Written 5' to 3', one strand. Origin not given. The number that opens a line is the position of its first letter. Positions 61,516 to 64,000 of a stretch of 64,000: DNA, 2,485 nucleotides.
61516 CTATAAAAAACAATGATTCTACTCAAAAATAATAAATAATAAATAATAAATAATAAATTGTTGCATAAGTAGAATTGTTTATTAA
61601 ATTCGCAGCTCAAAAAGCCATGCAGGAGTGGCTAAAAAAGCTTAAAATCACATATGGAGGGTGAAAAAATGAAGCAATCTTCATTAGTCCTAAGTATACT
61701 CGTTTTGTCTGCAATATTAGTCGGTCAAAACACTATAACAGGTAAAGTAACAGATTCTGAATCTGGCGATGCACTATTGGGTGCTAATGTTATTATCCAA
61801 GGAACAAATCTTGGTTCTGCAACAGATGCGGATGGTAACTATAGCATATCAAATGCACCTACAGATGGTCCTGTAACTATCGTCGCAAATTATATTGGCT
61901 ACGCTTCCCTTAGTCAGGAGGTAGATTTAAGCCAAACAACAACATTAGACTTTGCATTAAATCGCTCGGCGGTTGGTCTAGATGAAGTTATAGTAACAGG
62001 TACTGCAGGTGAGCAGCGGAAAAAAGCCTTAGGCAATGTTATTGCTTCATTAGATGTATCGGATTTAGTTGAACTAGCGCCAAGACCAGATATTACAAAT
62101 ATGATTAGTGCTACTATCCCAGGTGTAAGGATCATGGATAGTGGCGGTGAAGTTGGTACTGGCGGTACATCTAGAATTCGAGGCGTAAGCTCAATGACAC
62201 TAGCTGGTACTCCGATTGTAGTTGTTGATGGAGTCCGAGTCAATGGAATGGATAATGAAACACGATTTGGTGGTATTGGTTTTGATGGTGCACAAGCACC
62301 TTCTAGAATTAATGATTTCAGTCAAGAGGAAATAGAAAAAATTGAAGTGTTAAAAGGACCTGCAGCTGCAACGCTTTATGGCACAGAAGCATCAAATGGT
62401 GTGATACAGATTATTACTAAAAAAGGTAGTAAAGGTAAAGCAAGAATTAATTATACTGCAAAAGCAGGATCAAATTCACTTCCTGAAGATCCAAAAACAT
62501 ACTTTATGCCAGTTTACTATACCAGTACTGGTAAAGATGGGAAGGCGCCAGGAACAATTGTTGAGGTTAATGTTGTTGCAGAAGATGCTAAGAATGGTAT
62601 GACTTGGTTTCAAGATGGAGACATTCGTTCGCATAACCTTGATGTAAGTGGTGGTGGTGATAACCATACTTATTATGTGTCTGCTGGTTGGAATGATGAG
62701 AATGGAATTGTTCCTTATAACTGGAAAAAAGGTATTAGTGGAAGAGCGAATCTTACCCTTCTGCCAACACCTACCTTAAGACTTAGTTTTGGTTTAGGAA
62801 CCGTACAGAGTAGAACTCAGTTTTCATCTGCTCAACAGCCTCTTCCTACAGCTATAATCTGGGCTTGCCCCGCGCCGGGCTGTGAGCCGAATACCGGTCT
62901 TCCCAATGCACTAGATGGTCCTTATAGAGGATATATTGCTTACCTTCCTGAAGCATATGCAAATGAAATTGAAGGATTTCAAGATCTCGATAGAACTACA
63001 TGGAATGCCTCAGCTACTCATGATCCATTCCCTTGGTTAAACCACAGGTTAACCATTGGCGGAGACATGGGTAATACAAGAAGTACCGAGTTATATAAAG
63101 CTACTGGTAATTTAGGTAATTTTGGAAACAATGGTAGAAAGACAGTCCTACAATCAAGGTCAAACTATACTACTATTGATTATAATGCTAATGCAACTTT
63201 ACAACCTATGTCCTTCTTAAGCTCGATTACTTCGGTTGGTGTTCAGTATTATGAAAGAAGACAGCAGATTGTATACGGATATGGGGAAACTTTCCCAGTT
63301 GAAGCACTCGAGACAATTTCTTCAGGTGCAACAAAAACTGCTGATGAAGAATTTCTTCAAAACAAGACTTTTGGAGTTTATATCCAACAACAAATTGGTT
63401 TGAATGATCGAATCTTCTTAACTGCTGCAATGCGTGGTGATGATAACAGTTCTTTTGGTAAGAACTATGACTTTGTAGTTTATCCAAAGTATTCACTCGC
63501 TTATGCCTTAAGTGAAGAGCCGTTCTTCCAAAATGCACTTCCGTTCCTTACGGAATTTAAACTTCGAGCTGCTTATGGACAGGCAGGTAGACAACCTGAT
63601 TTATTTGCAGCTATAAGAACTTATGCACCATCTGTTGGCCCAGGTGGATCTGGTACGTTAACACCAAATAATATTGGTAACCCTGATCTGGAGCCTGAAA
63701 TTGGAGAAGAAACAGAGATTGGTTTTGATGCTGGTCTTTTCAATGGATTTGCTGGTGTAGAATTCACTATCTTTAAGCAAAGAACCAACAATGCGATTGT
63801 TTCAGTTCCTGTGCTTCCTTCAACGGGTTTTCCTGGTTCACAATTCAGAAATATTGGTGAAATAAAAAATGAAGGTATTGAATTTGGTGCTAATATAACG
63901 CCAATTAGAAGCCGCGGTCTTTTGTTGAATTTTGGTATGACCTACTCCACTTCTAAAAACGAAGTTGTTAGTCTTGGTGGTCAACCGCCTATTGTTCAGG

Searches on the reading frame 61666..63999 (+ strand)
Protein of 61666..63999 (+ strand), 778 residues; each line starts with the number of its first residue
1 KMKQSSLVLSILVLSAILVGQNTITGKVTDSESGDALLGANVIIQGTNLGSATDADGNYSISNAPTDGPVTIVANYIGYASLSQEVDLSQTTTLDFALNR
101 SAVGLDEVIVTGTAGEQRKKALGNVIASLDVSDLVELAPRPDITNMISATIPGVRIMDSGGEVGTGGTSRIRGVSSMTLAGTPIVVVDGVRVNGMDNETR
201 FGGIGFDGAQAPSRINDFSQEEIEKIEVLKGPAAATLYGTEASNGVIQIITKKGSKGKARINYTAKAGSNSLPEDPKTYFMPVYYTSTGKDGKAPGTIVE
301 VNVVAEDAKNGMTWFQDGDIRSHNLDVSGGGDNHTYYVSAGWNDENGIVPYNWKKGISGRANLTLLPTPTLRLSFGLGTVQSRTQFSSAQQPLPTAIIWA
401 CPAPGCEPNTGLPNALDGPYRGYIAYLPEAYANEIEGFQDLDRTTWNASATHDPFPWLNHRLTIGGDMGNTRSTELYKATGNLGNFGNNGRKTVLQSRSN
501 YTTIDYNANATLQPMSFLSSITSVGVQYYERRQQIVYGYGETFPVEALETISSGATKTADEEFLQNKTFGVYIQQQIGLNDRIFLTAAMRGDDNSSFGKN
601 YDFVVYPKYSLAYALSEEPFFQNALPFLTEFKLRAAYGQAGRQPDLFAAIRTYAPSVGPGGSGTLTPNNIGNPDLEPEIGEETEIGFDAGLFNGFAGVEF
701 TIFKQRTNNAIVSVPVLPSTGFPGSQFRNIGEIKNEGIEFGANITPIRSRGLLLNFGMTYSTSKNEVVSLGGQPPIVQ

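Call 10: search_protein_families(library=pfam, proteins=[window:61666-63999:+], max_evalue=0.0001)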
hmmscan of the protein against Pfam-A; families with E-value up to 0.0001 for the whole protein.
window:61666-63999:+ (778 aa): 5 families
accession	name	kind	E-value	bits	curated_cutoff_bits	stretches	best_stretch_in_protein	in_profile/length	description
PF00593.30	TonB_dep_Rec_b-barrel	-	4.2e-33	116.3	27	1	419-766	39-353/436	TonB dependent receptor-like, beta-barrel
PF13715.12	CarbopepD_reg_2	-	5.8e-22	78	32.2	1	24-110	1-88/88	CarboxypepD_reg-like domain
PF13620.12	CarboxypepD_reg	-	6.3e-16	58.9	32.3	1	23-98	1-81/82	Carboxypeptidase regulatory-like domain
PF07715.20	Plug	-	1.1e-13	52.1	23.9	1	137-246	19-107/107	TonB-dependent Receptor Plug Domain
PF14905.12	OMP_b-brl_3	-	3.3e-06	26.8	27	1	670-766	208-300/408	Outer membrane protein beta-barrel family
